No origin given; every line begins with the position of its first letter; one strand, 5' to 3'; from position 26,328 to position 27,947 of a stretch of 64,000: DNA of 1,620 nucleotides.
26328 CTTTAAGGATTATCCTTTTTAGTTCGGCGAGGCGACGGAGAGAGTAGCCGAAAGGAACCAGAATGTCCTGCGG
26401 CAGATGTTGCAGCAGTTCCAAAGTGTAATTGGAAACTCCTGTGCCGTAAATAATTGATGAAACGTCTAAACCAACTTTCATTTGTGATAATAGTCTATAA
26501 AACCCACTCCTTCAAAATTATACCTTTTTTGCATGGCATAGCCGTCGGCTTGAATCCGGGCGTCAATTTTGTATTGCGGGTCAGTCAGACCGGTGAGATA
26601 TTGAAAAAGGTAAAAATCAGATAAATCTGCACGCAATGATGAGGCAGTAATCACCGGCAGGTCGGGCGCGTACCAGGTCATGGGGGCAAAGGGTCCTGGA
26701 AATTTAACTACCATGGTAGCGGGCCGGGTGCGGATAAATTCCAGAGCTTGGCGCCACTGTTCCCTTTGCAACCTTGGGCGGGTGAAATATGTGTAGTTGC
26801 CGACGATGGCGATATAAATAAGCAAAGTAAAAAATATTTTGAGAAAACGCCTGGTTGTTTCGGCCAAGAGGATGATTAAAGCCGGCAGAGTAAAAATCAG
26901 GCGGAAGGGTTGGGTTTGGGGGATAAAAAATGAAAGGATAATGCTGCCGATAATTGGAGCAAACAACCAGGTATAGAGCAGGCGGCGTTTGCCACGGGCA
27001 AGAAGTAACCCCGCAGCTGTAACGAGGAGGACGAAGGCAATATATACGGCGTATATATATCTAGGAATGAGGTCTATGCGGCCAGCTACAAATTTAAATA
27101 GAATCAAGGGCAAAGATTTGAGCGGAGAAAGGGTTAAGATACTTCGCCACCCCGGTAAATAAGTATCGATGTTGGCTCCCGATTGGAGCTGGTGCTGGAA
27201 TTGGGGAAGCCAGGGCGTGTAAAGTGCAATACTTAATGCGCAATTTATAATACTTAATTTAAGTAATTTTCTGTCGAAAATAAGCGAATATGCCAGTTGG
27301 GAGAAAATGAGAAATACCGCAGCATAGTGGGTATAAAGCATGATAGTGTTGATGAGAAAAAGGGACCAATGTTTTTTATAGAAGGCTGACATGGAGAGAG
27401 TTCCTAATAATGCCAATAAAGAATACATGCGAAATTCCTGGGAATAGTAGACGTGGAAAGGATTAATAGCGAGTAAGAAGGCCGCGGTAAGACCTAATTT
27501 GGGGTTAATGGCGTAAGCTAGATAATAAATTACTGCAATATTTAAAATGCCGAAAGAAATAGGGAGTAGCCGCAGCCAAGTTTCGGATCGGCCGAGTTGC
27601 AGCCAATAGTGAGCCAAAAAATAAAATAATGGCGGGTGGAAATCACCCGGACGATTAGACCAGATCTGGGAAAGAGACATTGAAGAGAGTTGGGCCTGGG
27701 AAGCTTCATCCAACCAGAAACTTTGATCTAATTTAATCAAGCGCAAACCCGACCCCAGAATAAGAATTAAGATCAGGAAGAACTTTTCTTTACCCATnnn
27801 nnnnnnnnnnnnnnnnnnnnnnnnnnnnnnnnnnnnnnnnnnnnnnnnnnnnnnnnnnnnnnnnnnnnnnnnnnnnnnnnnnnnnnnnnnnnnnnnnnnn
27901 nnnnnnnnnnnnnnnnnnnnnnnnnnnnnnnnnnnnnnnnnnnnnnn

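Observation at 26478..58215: Recurrent coupled modules: polyprenyl-P-sugar synthase GT2 immediately upstream of a GT-C membrane transferase (at least 3 instances)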

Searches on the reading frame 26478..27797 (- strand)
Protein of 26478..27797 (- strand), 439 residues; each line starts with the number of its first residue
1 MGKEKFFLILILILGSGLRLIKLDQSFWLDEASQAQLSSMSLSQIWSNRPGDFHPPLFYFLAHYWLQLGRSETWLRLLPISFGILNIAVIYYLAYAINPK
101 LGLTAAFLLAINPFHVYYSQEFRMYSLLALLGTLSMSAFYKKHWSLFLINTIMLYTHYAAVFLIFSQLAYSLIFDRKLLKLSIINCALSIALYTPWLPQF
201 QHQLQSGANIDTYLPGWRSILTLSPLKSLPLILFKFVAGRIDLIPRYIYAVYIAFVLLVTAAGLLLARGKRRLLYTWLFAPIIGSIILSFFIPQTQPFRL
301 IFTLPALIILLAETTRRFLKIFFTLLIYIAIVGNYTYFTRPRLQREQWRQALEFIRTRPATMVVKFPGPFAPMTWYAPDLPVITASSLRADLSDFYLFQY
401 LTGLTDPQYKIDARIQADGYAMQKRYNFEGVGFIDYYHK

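Call 5: search_protein_families(library=pfam, proteins=[window:26478-27797:-], max_evalue=0.1)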
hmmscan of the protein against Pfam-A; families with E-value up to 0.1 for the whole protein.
window:26478-27797:- (439 aa): 0 families

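Call 6: search_protein_families(library=ncbifam, proteins=[window:26478-27797:-], max_evalue=0.1)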
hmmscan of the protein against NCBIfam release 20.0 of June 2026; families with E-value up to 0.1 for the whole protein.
window:26478-27797:- (439 aa): 1 family
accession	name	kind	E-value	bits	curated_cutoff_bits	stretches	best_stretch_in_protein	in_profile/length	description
TIGR03663.1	TIGR03663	subfamily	1.4e-11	44.1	126.25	1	8-141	4-139/435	flippase activity-associated protein Agl23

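Call 31: find_homologous_proteins(query=window:26478-27797:-, max_evalue=0.001)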
Query window:26478-27797:- (439 aa): 381 proteins with E <= 0.001 among 8000 candidates; the best 120 are listed.
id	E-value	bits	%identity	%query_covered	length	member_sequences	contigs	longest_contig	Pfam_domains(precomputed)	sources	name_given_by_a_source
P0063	2.4e-286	968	100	100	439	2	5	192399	-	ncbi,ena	-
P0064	2.3e-256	869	90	100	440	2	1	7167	-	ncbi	-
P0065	1.7e-223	761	77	100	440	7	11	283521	-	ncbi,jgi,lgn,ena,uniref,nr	ncbi:MAG: Glycosyl transferase family 39 [Candidatus Amesbacteria bacterium GW2011_GWA2_47_11b]|unir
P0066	5.0e-222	756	80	100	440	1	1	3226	PF13231.13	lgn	-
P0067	1.8e-218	744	75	100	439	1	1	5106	-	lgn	-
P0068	3.1e-218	743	75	100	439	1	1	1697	-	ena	-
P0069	6.5e-211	719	75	100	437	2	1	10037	-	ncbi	-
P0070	1.9e-210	718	71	100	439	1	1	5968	-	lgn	-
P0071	1.4e-209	715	73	100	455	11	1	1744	-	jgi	-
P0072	2.0e-206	705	72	100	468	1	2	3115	-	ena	-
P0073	2.8e-205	701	72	100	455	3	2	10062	-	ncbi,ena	ncbi:MAG: hypothetical protein AAB697_02245 [Patescibacteria group bacterium]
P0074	1.0e-203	696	73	100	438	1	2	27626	-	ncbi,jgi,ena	-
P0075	1.7e-197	675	71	100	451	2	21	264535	-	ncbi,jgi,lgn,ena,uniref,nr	ncbi:MAG: hypothetical protein UX99_C0029G0006 [Candidatus Amesbacteria bacterium GW2011_GWB1_47_26]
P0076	1.2e-195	669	71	100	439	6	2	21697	-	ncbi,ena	-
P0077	4.1e-180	618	63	100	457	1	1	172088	-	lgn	-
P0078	4.0e-172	591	61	100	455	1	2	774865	PF13231.13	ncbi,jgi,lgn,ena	-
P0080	3.6e-163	562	59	100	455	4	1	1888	PF13231.13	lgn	-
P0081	1.0e-160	554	58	100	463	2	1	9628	PF13231.13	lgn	-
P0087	5.3e-154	532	55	100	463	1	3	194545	PF13231.13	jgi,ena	-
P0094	2.6e-149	516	54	100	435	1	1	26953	PF13231.13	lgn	-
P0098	2.2e-147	510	54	100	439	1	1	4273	PF13231.13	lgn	-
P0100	2.9e-146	506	56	94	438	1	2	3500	PF13231.13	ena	-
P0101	7.6e-146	505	56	95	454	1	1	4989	PF13231.13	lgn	-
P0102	8.4e-146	505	54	100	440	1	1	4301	PF13231.13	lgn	-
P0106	7.5e-145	502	54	100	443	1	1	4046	PF13231.13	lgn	-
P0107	6.5e-144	499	53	95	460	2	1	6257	PF13231.13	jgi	jgi:mannosyltransferase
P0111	3.9e-142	493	55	100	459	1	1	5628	PF13231.13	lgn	-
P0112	5.8e-142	492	55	96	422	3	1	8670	PF13231.13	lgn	-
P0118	4.3e-141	489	51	100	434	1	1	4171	PF13231.13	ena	-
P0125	4.5e-138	479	52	95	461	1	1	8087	PF13231.13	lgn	-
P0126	1.1e-137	478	53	98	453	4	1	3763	PF13231.13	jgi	-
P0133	3.2e-136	473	51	98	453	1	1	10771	PF13231.13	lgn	-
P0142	1.2e-133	465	51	95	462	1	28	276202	PF13231.13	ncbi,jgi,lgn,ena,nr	ncbi:MAG: Glycosyl transferase family protein [Candidatus Amesbacteria bacterium GW2011_GWB1_47_19]|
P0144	2.8e-133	463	50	100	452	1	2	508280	-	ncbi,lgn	-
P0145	8.8e-133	462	51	100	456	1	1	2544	PF13231.13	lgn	-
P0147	5.6e-132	459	52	98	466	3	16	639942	-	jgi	-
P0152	2.1e-130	454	50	99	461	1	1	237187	PF13231.13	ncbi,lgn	-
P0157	6.7e-128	446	49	95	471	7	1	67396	PF13231.13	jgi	-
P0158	9.6e-128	445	48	95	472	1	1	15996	PF13231.13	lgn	-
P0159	1.2e-127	445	50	97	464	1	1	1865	PF13231.13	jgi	jgi:uncharacterized membrane protein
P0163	1.3e-126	442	49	99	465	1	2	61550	PF13231.13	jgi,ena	jgi:uncharacterized membrane protein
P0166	3.6e-126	440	51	98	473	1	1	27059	PF13231.13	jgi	jgi:mannosyltransferase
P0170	4.8e-125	436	49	100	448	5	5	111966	PF13231.13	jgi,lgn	jgi:uncharacterized membrane protein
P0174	1.5e-124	435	49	97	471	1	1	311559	PF13231.13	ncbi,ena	-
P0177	9.3e-123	429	49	95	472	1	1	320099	-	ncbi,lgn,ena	-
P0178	2.0e-122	428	48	95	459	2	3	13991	PF13231.13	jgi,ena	-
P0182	4.3e-121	423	47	100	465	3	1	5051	PF13231.13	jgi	-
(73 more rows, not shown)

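Call 35: find_encoding_contigs(protein=P0078, flank=5000, max_places=1)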
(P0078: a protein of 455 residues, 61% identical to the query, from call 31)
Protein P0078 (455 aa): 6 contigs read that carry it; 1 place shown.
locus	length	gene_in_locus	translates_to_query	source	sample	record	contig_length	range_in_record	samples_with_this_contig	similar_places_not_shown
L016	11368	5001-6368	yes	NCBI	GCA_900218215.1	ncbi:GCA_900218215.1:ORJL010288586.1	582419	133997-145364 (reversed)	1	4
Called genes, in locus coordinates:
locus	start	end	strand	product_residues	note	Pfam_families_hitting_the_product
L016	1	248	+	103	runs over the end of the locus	PF21956:DUF6922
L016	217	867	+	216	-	PF08843:AbiEii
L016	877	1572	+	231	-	PF13489:Methyltransf_23, PF08241:Methyltransf_11, PF08242:Methyltransf_12, PF13649:Methyltransf_25, PF13847:Methyltransf_31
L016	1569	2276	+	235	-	PF00535:Glycos_transf_2, PF10111:Glyco_tranf_2_2 (weak), PF13641:Glyco_tranf_2_3 (weak)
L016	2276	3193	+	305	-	PF13692:Glyco_trans_1_4, PF00534:Glycos_transf_1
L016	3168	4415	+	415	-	-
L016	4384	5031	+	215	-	-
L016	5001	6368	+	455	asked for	PF13231:PMT_2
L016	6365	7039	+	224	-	-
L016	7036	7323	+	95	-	-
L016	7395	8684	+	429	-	-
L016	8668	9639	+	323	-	PF13439:Glyco_transf_4, PF00534:Glycos_transf_1, PF13692:Glyco_trans_1_4, PF20706:GT4-conflict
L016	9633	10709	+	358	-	PF13439:Glyco_transf_4 (weak), PF20706:GT4-conflict, PF00534:Glycos_transf_1, PF13692:Glyco_trans_1_4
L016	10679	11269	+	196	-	PF25087:GMPPB_C (faint), PF00132:Hexapep, PF14602:Hexapep_2 (weak)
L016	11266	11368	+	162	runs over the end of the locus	-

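Call 36: find_encoding_contigs(protein=P0144, flank=5000, max_places=1)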
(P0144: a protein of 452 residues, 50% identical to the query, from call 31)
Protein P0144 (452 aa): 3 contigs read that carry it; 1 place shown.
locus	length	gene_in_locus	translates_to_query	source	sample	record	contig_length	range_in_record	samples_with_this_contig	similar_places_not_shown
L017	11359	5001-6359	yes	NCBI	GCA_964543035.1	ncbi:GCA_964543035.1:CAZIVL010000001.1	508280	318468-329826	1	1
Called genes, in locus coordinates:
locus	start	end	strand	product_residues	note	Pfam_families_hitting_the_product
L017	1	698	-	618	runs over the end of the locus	PF13522:GATase_6, PF13537:GATase_7, PF00733:Asn_synthase, PF06508:QueC (weak)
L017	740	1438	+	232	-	PF13489:Methyltransf_23, PF13649:Methyltransf_25, PF13847:Methyltransf_31 (weak), PF08241:Methyltransf_11, PF08242:Methyltransf_12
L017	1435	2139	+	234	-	PF00535:Glycos_transf_2, PF10111:Glyco_tranf_2_2 (weak), PF13641:Glyco_tranf_2_3 (weak)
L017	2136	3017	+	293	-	PF13692:Glyco_trans_1_4, PF00534:Glycos_transf_1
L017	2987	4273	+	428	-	-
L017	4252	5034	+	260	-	PF00535:Glycos_transf_2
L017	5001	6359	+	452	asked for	-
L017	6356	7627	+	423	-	-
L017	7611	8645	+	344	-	PF13439:Glyco_transf_4, PF20706:GT4-conflict (weak), PF00534:Glycos_transf_1, PF13692:Glyco_trans_1_4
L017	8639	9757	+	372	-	PF13439:Glyco_transf_4 (weak), PF20706:GT4-conflict, PF00534:Glycos_transf_1, PF13692:Glyco_trans_1_4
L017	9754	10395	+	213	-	PF00132:Hexapep, PF14602:Hexapep_2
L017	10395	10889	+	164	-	-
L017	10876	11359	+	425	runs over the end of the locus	PF04932:Wzy_C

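Call 37: find_encoding_contigs(protein=P0177, flank=5000, max_places=1)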
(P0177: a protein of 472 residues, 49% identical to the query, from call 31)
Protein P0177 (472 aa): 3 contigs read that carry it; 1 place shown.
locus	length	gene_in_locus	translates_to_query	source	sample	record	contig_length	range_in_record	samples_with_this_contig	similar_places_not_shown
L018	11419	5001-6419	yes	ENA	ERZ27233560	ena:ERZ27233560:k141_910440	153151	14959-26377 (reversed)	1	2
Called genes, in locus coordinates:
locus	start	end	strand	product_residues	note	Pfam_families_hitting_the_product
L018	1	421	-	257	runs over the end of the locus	PF00535:Glycos_transf_2, PF10111:Glyco_tranf_2_2 (faint), PF13641:Glyco_tranf_2_3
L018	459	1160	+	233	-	-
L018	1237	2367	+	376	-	-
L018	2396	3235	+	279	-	PF00535:Glycos_transf_2, PF10111:Glyco_tranf_2_2 (weak)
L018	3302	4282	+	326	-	PF13439:Glyco_transf_4 (weak), PF00534:Glycos_transf_1, PF13692:Glyco_trans_1_4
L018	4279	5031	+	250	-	PF00535:Glycos_transf_2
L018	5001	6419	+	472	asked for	-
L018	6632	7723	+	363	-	PF13439:Glyco_transf_4, PF00534:Glycos_transf_1, PF13692:Glyco_trans_1_4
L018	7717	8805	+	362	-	PF13439:Glyco_transf_4, PF20706:GT4-conflict, PF00534:Glycos_transf_1, PF13692:Glyco_trans_1_4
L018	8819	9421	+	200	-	PF00132:Hexapep, PF14602:Hexapep_2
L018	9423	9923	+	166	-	-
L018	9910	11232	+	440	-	PF04932:Wzy_C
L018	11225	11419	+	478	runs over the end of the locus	PF02366:PMT, PF13231:PMT_2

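Call 59: search_protein_families(library=pfam, proteins=[window:26478-27797:-], max_evalue=10)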
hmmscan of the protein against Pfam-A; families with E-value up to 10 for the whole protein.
window:26478-27797:- (439 aa): 0 families

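Call 62: search_solved_structures(query=A4, max_evalue=1)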
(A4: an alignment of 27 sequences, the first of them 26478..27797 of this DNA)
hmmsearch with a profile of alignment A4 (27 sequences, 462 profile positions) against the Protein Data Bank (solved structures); distinct sequences matched with E-value up to 1: 0.

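Call 81: find_encoding_contigs(protein=P0174, flank=6000, max_places=1)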
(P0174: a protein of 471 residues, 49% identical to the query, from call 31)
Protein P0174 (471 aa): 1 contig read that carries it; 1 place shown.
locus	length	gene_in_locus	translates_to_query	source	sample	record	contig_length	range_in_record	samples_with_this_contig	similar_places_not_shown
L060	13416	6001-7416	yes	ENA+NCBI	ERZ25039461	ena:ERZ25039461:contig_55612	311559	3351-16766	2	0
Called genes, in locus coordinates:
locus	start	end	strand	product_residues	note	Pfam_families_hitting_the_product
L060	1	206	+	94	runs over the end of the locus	-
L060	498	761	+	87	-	-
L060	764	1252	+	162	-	-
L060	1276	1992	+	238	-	-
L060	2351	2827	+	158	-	-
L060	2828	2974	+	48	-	-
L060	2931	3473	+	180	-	PF07021:MetW (weak), PF08241:Methyltransf_11, PF08242:Methyltransf_12, PF13489:Methyltransf_23, PF13649:Methyltransf_25, PF13847:Methyltransf_31, PF01209:Ubie_methyltran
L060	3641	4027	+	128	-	PF07021:MetW (weak), PF08241:Methyltransf_11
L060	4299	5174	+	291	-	PF00534:Glycos_transf_1, PF13692:Glyco_trans_1_4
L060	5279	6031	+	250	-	PF00535:Glycos_transf_2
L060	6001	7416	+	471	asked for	PF13231:PMT_2 (weak)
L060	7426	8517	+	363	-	PF13439:Glyco_transf_4, PF00534:Glycos_transf_1, PF13692:Glyco_trans_1_4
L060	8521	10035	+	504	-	-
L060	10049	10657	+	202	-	-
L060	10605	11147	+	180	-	PF00534:Glycos_transf_1, PF13692:Glyco_trans_1_4, PF20706:GT4-conflict, PF13524:Glyco_trans_1_2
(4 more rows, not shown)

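Call 82: find_encoding_contigs(protein=P0147, flank=6000, max_places=1)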
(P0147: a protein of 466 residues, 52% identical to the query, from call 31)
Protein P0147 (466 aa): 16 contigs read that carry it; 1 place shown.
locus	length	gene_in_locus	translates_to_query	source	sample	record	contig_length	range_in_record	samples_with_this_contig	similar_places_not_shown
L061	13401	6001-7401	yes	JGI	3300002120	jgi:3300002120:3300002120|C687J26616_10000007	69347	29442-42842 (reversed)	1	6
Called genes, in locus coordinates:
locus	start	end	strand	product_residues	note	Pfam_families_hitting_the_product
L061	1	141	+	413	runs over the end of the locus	PF01266:DAO, PF13450:NAD_binding_8, PF01593:Amino_oxidase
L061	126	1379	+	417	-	PF01943:Polysacc_synt, PF13440:Polysacc_synt_3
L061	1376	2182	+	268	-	PF00535:Glycos_transf_2, PF10111:Glyco_tranf_2_2 (weak)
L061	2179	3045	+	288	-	PF13692:Glyco_trans_1_4, PF00534:Glycos_transf_1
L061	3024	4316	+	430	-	-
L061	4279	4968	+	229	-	-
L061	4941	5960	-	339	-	PF01370:Epimerase, PF04321:RmlD_sub_bind (weak), PF16363:GDP_Man_Dehyd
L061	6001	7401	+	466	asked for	-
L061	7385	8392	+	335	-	PF13439:Glyco_transf_4, PF00534:Glycos_transf_1, PF13692:Glyco_trans_1_4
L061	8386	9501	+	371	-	PF13439:Glyco_transf_4, PF20706:GT4-conflict, PF00534:Glycos_transf_1, PF13692:Glyco_trans_1_4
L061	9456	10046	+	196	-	PF00132:Hexapep, PF14602:Hexapep_2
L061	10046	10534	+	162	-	-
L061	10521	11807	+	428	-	PF04932:Wzy_C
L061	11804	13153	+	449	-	PF13231:PMT_2 (weak)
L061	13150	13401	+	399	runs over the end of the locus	PF13439:Glyco_transf_4 (weak), PF00534:Glycos_transf_1, PF13692:Glyco_trans_1_4, PF13524:Glyco_trans_1_2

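Call 85: search_protein_families(library=ncbifam, proteins=[L018:4279-5031:+, L017:4252-5034:+], max_evalue=0.001)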
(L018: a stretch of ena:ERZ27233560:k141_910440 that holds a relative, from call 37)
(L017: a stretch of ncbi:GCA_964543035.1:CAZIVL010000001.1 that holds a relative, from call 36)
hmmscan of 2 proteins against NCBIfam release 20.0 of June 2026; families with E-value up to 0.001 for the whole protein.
L018:4279-5031:+ (250 aa): 6 families
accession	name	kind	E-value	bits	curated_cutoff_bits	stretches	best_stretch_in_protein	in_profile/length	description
TIGR04283.1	glyco_like_mftF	equivalog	1.3e-06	28.1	182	1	6-99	4-100/221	TIGR04283 family arsenosugar biosynthesis glycosyltransferase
TIGR04195.1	S_glycosyl_SunS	equivalog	3.2e-06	26.2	350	1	7-147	63-201/421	SunS family peptide S-glycosyltransferase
NF045692.1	OglycostaseCruG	equivalog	9.8e-06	24.7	600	1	3-104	43-158/386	2'-O-glycosyltransferase CruG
NF010496.0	PRK13915.1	equivalog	1.3e-05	24.5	262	1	6-55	36-90/307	glucosyl-3-phosphoglycerate synthase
TIGR04182.1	glyco_TIGR04182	equivalog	8.5e-05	22.1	325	1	9-89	8-88/293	S-layer glycoprotein N-glycosyltransferase AglJ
TIGR03469.1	HpnB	hypoth_equivalog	0.00043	19.4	379.25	1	4-52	47-98/386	hopene-associated glycosyltransferase HpnB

L017:4252-5034:+ (260 aa): 7 families
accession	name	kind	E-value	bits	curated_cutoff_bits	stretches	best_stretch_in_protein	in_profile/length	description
TIGR04195.1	S_glycosyl_SunS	equivalog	2.7e-08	33.1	350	1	4-188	55-237/421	SunS family peptide S-glycosyltransferase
TIGR04283.1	glyco_like_mftF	equivalog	3.3e-08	33.4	182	1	10-117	3-115/221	TIGR04283 family arsenosugar biosynthesis glycosyltransferase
NF007482.0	PRK10073.1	equivalog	1.6e-07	30.7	423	1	1-112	1-119/334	glycosyltransferase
NF041875.1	EPS_EpsD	equivalog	5.3e-07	29.3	370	1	9-99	2-100/325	exopolysaccharide biosynthesis glycosyltransferase EpsD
NF038302.1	EPS_HpsE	equivalog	3.3e-05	23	300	1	25-91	20-99/307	hormogonium polysaccharide biosynthesis glycosyltransferase HpsE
NF010496.0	PRK13915.1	equivalog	3.6e-05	23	262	1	29-63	60-94/307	glucosyl-3-phosphoglycerate synthase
TIGR03965.1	mycofact_glyco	equivalog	0.00018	20.5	280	1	6-95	74-171/467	mycofactocin biosynthesis glycosyltransferase MftF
